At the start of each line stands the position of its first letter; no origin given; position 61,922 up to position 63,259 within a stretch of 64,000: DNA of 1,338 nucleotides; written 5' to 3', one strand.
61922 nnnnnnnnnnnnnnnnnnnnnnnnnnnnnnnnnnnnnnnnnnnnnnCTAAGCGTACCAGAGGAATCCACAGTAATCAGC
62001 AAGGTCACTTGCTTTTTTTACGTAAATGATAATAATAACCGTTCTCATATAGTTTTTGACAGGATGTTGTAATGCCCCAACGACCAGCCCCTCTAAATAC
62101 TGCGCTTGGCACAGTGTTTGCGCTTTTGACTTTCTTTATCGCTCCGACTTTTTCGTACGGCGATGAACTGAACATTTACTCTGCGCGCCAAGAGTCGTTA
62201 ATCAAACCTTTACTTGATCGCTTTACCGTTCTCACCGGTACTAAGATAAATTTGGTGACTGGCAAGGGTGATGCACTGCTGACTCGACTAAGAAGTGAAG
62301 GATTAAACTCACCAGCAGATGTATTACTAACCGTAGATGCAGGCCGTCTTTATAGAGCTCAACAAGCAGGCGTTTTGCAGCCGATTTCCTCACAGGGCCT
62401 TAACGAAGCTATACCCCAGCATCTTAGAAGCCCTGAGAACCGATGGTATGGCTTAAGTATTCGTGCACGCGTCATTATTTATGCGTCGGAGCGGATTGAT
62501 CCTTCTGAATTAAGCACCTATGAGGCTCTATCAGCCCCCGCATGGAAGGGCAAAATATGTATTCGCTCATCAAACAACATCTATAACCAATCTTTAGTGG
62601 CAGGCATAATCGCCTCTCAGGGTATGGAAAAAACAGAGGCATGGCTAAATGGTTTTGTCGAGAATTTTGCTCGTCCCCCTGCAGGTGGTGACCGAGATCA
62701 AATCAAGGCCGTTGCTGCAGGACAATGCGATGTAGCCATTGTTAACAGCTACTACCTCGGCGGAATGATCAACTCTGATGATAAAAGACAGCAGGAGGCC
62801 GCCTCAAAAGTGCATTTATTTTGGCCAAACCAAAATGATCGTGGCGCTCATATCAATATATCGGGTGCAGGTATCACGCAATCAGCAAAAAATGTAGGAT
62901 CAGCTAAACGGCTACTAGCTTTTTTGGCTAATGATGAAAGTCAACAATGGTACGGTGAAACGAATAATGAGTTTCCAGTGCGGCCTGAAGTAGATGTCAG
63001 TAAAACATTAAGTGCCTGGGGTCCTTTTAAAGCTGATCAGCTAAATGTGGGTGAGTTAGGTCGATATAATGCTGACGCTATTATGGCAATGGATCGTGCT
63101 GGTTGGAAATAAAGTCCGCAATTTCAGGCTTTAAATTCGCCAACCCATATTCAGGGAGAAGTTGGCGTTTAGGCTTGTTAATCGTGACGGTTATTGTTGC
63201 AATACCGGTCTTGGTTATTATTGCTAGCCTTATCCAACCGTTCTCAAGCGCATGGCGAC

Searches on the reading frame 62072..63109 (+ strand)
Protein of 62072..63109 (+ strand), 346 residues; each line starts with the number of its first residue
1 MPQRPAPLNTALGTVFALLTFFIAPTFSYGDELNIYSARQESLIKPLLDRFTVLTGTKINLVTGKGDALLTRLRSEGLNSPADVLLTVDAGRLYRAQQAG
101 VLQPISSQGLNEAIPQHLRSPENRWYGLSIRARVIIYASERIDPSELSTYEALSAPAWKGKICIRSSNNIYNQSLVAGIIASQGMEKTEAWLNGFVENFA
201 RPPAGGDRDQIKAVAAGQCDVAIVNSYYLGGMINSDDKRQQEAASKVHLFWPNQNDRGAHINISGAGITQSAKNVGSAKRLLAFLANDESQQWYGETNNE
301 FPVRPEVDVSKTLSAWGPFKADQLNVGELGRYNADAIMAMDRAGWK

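Call 5: search_protein_families(library=pfam, proteins=[window:62072-63109:+], max_evalue=0.1)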
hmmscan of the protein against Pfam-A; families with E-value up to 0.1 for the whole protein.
window:62072-63109:+ (346 aa): 4 families
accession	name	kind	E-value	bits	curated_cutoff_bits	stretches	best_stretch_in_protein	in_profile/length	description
PF13343.11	SBP_bac_6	-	8.9e-19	68.4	24.6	1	80-320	2-235/245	Bacterial extracellular solute-binding protein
PF13416.11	SBP_bac_8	-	6e-14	52.9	27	1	48-317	3-275/279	Bacterial extracellular solute-binding protein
PF01547.30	SBP_bac_1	-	2.2e-11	44.8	26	1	41-292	6-307/307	Bacterial extracellular solute-binding protein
PF13531.11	SBP_bac_11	-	1.5e-09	38.4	25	1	36-292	4-219/227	Bacterial extracellular solute-binding protein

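Call 6: search_protein_families(library=ncbifam, proteins=[window:62072-63109:+], max_evalue=0.1)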
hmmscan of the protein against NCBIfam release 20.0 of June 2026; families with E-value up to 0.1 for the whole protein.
window:62072-63109:+ (346 aa): 5 families
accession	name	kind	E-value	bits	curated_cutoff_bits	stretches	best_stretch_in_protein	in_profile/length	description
NF011620.1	PRK15046.1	equivalog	1.3e-15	57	310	1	29-311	23-298/334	2-aminoethylphosphonate ABC transporter substrate-binding protein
TIGR03261.1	phnS2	equivalog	8.1e-14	51.4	392.75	1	19-299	10-284/334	putative 2-aminoethylphosphonate ABC transporter substrate-binding protein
TIGR03227.1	PhnS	equivalog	8.2e-11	41.4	395.3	1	32-311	36-308/360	2-aminoethylphosphonate ABC transporter substrate-binding protein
TIGR01254.1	sfuA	subfamily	2.4e-07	30.3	93.4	1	55-118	31-95/306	thiamine ABC transporter substrate-binding protein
TIGR01276.1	thiB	equivalog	0.0048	16.2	317.15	1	60-104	50-95/324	thiamine ABC transporter substrate binding subunit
